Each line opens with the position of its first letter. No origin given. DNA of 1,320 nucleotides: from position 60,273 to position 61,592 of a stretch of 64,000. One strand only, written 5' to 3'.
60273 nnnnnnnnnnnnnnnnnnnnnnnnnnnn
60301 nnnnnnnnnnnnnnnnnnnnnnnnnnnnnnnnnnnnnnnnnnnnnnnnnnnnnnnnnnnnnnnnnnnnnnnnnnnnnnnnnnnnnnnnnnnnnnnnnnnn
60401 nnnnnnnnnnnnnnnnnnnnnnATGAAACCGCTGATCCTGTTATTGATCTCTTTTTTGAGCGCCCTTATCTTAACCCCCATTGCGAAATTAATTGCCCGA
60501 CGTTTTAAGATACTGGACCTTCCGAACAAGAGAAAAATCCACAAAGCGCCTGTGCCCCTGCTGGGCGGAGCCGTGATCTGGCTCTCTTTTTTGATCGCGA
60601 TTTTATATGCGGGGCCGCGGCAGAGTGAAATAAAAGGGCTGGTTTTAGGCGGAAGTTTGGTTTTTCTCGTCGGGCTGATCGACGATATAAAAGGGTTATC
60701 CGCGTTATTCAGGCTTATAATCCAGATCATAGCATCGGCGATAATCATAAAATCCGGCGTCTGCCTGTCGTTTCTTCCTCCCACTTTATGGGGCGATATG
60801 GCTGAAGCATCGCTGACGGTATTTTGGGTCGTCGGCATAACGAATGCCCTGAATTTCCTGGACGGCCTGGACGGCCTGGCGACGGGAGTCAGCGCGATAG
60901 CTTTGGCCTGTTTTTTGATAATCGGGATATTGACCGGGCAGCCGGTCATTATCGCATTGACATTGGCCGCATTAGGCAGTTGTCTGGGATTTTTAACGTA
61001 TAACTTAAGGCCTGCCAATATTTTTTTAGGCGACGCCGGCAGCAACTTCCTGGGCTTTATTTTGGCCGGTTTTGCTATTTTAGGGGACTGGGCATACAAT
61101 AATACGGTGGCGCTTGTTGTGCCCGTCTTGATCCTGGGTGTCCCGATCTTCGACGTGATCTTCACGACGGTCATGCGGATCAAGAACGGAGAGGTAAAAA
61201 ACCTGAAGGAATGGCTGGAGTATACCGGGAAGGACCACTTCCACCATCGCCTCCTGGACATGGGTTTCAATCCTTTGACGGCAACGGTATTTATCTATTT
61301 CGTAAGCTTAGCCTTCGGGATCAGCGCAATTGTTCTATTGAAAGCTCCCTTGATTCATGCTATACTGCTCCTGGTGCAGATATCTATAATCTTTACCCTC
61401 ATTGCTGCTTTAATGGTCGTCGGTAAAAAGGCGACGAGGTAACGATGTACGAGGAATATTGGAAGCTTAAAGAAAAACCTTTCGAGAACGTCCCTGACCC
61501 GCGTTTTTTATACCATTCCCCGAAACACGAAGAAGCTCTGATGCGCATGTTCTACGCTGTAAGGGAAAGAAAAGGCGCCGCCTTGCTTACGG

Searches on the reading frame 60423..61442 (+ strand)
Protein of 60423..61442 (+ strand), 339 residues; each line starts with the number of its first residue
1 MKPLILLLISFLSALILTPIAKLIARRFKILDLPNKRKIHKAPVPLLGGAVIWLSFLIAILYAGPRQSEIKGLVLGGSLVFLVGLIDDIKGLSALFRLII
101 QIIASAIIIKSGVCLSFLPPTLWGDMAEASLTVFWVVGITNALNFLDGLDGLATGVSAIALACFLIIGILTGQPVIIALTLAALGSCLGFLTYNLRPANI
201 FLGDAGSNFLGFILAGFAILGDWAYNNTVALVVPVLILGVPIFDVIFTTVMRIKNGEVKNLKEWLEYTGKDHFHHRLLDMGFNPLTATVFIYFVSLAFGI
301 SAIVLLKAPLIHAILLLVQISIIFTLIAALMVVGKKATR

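Call 15: search_protein_families(library=pfam, proteins=[window:60423-61442:+], max_evalue=0.001)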
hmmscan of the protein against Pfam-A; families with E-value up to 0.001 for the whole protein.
window:60423-61442:+ (339 aa): 1 family
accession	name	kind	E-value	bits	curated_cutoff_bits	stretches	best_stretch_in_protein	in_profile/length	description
PF00953.26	Glycos_transf_4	-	8.9e-37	127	27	1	72-221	3-159/160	Glycosyl transferase family 4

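Call 19: find_encoding_contigs(protein=window:60423-61442:+, flank=10000, max_places=6)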
Protein window:60423-61442:+ (339 aa): 1 contig read that carries it; 1 place shown.
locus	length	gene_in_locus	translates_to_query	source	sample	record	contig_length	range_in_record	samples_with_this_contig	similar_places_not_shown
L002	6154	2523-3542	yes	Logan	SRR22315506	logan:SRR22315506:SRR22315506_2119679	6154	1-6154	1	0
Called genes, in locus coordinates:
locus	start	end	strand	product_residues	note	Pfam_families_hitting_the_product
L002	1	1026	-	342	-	?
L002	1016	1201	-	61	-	-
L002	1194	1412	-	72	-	-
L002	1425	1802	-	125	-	-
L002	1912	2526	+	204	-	PF02585:PIG-L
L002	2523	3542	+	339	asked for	PF00953:Glycos_transf_4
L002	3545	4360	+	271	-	PF05621:TniB (weak), PF13191:AAA_16 (faint), PF13401:AAA_22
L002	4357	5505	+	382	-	PF13487:HD_5, PF01966:HD (weak)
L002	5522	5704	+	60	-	-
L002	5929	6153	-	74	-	?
